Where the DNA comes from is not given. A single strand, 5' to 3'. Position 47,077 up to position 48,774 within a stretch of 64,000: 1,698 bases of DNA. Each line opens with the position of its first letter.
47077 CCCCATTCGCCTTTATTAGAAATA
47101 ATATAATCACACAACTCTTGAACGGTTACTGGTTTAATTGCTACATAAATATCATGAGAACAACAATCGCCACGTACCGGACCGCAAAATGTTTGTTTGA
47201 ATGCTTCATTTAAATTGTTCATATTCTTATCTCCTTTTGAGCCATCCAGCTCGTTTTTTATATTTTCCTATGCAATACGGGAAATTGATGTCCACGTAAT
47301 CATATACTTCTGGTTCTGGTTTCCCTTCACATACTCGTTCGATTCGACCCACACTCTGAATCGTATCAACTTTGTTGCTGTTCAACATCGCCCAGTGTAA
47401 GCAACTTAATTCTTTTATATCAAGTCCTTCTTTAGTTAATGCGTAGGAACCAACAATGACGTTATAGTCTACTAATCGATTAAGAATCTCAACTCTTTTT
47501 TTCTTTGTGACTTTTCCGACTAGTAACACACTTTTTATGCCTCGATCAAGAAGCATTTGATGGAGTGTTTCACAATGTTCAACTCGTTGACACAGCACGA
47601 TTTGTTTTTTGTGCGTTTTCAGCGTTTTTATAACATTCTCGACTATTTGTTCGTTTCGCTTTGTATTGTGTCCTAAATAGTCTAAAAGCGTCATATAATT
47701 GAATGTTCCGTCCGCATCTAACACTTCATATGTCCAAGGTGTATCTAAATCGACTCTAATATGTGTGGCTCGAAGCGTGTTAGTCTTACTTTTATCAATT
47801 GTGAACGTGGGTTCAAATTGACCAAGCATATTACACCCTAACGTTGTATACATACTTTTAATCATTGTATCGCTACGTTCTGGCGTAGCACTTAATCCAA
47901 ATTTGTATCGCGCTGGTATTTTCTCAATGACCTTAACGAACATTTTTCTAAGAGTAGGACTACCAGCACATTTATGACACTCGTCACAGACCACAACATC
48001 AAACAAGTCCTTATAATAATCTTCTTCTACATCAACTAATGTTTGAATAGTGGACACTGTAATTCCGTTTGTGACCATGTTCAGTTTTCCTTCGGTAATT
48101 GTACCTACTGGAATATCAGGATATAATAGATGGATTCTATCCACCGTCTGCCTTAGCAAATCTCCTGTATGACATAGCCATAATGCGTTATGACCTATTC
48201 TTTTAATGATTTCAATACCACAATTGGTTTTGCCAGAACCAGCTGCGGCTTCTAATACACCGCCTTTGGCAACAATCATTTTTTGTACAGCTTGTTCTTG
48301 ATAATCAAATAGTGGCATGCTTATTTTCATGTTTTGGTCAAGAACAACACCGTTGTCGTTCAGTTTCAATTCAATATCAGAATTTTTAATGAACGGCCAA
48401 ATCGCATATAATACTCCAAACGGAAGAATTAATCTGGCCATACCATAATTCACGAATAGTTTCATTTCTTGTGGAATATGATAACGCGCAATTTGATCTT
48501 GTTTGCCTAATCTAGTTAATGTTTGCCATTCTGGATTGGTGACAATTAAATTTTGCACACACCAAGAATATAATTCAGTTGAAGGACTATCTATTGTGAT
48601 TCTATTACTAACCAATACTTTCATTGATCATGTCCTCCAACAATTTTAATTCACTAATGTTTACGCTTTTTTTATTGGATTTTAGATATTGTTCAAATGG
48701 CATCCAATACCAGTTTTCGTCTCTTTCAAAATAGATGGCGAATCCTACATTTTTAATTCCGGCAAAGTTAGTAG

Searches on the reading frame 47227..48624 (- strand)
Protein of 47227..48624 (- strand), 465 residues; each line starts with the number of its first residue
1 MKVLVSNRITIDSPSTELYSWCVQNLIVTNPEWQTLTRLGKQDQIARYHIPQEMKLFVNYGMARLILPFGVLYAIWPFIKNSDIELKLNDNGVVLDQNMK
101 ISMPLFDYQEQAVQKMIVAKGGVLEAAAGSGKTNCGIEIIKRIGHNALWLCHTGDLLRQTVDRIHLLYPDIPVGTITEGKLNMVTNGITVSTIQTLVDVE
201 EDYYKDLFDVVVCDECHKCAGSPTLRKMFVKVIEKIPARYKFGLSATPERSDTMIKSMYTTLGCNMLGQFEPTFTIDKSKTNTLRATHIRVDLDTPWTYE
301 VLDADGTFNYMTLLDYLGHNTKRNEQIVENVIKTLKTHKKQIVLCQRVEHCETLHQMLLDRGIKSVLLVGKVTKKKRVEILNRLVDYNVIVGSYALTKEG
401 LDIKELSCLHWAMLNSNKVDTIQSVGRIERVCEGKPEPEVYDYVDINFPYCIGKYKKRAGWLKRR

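Call 32: search_protein_families(library=phrogs, proteins=[window:47227-48624:-], max_evalue=0.001)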
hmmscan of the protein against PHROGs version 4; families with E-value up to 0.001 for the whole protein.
window:47227-48624:- (465 aa): 6 families
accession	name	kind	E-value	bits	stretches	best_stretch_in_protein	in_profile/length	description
phrog_16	-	DNA, RNA and nucleotide metabolism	2.8e-58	198.9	1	49-450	223-605/986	DNA helicase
phrog_9690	-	DNA, RNA and nucleotide metabolism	4.9e-30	105.6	1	175-446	9-271/306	DNA helicase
phrog_62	-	DNA, RNA and nucleotide metabolism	8.1e-21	74.3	2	90-248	684-849/1881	DNA helicase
phrog_14619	-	DNA, RNA and nucleotide metabolism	2.7e-07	31.4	1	90-203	105-226/314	DNA helicase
phrog_16259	-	DNA, RNA and nucleotide metabolism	6.3e-07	30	1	89-220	103-237/330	DNA helicase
phrog_16694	-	unknown function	9.5e-06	24.8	0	95-219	265-412/1010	-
